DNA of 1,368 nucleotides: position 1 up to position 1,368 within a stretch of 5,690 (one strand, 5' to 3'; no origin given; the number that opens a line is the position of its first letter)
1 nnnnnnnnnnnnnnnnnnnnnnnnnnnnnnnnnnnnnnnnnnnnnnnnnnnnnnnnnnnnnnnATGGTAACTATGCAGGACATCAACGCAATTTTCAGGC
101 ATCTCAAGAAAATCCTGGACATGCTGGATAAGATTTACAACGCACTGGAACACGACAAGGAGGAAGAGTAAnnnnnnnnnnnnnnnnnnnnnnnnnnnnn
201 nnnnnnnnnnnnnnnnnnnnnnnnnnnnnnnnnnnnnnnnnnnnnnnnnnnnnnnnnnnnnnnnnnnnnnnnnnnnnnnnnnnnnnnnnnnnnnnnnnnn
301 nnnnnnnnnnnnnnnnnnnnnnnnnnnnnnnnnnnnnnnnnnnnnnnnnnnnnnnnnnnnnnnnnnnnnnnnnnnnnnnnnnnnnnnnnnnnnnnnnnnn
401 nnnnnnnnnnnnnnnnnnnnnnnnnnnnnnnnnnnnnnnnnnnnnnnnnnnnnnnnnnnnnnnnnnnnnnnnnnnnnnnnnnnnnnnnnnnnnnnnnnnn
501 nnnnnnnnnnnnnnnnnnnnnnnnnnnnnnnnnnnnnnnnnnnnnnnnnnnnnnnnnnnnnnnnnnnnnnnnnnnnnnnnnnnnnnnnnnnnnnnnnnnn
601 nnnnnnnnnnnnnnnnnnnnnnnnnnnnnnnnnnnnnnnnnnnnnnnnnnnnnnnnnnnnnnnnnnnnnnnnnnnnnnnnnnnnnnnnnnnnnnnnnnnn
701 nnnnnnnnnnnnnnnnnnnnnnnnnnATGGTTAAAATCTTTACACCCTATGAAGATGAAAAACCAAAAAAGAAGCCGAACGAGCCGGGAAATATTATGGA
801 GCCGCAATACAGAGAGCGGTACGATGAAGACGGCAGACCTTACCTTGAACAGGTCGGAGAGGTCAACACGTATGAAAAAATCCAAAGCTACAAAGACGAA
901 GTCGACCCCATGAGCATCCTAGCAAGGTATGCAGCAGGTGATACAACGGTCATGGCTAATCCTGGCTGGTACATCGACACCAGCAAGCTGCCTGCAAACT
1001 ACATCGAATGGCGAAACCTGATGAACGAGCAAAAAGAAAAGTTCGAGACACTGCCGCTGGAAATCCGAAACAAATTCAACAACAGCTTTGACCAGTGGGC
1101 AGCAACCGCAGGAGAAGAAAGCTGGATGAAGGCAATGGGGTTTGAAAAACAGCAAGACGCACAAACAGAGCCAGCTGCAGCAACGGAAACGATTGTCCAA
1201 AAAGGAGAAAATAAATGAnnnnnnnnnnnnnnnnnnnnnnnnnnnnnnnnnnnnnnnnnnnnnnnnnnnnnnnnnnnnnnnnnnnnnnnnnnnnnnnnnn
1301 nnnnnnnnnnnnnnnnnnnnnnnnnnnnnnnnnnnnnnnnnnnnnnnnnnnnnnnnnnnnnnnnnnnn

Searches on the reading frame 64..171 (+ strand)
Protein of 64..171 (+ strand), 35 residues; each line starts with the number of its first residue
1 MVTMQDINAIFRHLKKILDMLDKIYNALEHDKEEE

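Call 8: search_protein_families(library=pfam, proteins=[window:64-171:+], max_evalue=0.01)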
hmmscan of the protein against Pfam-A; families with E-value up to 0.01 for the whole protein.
window:64-171:+ (35 aa): 0 families

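Call 9: search_protein_families(library=phrogs, proteins=[window:64-171:+], max_evalue=0.01)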
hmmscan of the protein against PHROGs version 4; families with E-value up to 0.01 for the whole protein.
window:64-171:+ (35 aa): 0 families

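Call 74: find_encoding_contigs(protein=window:64-171:+, flank=1500, max_places=10)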
Protein window:64-171:+ (35 aa): 6 contigs read that carry it; 2 places shown.
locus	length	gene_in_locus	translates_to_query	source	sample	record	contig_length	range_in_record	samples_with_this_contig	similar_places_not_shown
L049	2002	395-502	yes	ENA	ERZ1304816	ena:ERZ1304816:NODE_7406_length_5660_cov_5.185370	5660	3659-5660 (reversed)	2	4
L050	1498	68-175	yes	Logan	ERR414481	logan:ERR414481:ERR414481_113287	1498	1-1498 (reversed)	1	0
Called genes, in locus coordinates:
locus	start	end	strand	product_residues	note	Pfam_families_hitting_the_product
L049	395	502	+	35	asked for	-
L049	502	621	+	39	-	-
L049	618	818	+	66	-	-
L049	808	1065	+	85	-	PF20577:Phage_ORF5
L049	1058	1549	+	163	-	PF09675:Chlamy_scaf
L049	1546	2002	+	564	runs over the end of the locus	PF02305:Phage_F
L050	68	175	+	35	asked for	-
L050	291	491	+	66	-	-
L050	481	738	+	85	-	PF20577:Phage_ORF5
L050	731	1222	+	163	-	PF09675:Chlamy_scaf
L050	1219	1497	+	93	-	?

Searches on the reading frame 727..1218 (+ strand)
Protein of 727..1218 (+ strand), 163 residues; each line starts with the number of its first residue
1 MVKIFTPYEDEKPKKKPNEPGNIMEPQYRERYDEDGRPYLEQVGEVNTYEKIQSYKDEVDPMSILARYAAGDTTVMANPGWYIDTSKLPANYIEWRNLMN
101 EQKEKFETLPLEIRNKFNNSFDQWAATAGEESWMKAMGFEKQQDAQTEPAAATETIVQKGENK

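Call 8: search_protein_families(library=pfam, proteins=[window:727-1218:+], max_evalue=0.01)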
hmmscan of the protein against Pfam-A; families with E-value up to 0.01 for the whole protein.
window:727-1218:+ (163 aa): 1 family
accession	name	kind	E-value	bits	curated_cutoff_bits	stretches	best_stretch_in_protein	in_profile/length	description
PF09675.16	Chlamy_scaf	-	2.9e-30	105.6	25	1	31-154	2-126/134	Chlamydia-phage Chp2 scaffold (Chlamy_scaf)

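Call 9: search_protein_families(library=phrogs, proteins=[window:727-1218:+], max_evalue=0.01)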
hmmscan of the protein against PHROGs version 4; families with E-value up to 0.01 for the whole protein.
window:727-1218:+ (163 aa): 3 families
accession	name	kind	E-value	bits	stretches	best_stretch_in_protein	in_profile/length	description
phrog_1642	-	head and packaging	2.8e-31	109.6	1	23-159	19-137/152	virion structural protein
phrog_24439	-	head and packaging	4.1e-10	40.7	1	83-135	7-59/82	virion structural protein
phrog_24309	-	head and packaging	0.00058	21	1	17-74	13-69/136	virion structural protein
